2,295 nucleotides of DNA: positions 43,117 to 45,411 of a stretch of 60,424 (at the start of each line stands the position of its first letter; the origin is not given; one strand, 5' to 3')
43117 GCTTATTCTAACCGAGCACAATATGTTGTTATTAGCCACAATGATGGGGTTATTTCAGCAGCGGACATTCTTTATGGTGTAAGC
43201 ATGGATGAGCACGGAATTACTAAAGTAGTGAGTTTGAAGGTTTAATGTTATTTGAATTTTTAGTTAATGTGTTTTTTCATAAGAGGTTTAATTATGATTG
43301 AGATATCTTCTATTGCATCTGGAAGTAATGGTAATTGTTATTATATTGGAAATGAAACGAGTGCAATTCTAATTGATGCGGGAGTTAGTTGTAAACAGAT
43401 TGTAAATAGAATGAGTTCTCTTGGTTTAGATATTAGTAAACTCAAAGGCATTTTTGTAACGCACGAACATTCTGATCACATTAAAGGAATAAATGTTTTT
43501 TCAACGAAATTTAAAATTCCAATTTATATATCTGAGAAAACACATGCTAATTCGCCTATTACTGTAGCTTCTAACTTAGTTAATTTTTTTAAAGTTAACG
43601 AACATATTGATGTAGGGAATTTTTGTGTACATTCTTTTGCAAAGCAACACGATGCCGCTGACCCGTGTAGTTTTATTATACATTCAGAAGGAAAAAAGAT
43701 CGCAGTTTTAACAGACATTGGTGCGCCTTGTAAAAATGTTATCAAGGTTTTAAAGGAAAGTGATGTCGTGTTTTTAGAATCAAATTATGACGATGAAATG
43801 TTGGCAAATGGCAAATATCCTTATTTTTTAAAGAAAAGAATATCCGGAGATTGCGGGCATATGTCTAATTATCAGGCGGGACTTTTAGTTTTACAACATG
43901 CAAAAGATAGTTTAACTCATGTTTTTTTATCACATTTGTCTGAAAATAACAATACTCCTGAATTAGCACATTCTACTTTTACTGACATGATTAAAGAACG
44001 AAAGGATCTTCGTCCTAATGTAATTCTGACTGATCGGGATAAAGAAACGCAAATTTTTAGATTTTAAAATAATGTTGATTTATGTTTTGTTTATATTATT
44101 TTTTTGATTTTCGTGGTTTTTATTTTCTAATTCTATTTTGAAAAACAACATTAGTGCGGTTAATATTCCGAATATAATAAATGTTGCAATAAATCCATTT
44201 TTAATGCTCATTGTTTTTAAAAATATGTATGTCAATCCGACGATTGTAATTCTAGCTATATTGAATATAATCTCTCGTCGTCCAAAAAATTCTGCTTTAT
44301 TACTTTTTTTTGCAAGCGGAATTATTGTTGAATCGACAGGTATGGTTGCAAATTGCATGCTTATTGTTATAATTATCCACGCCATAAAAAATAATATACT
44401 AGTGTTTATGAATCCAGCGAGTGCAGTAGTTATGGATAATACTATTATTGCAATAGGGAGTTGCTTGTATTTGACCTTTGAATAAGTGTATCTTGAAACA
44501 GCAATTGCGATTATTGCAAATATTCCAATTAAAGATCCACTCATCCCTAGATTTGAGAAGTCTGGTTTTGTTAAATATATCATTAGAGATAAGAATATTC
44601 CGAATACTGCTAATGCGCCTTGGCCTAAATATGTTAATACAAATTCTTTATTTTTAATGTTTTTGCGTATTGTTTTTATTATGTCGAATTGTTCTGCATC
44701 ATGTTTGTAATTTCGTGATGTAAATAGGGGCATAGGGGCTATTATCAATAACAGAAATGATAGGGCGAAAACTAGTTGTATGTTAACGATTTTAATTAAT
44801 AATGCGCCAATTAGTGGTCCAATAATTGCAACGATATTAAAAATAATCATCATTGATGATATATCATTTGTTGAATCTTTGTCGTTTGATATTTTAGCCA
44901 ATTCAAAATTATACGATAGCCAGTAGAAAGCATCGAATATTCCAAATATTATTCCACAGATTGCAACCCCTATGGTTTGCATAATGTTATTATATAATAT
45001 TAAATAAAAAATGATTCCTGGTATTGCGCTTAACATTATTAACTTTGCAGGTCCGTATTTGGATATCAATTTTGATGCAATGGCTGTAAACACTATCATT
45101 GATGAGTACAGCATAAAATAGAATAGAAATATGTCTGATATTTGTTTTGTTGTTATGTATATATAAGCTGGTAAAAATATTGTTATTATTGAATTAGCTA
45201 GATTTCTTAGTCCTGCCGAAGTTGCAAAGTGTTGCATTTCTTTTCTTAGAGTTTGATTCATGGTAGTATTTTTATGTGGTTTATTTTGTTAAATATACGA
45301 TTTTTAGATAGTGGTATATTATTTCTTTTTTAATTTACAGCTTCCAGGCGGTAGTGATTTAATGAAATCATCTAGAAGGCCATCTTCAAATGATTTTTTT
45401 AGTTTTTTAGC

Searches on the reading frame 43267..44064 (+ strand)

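Call 78: search_protein_families(library=pfam, proteins=[window:43267-44064:+], max_evalue=0.0001)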
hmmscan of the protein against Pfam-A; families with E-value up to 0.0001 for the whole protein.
window:43267-44064:+ (266 aa): 4 families
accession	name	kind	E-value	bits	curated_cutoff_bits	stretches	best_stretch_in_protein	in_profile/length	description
PF00753.33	Lactamase_B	-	3.2e-18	66.8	22.7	1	20-158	4-157/196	Metallo-beta-lactamase superfamily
PF12706.13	Lactamase_B_2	-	2.3e-15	57.2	27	1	34-206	3-185/200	Beta-lactamase superfamily domain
PF23023.1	Anti-Pycsar_Apyc1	-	4e-06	26.9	50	1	29-85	27-80/250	Anti-Pycsar protein Apyc1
PF19583.5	ODP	-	5.3e-05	23.6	27.2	1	23-155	4-140/194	ODP family beta lactamase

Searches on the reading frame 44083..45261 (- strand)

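Call 78: search_protein_families(library=pfam, proteins=[window:44083-45261:-], max_evalue=0.0001)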
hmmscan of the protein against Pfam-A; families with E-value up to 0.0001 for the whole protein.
window:44083-45261:- (393 aa): 1 family
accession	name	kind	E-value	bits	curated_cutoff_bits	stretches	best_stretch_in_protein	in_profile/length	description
PF07690.21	MFS_1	-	4.1e-23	82.3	33.4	2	16-307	5-313/347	Major Facilitator Superfamily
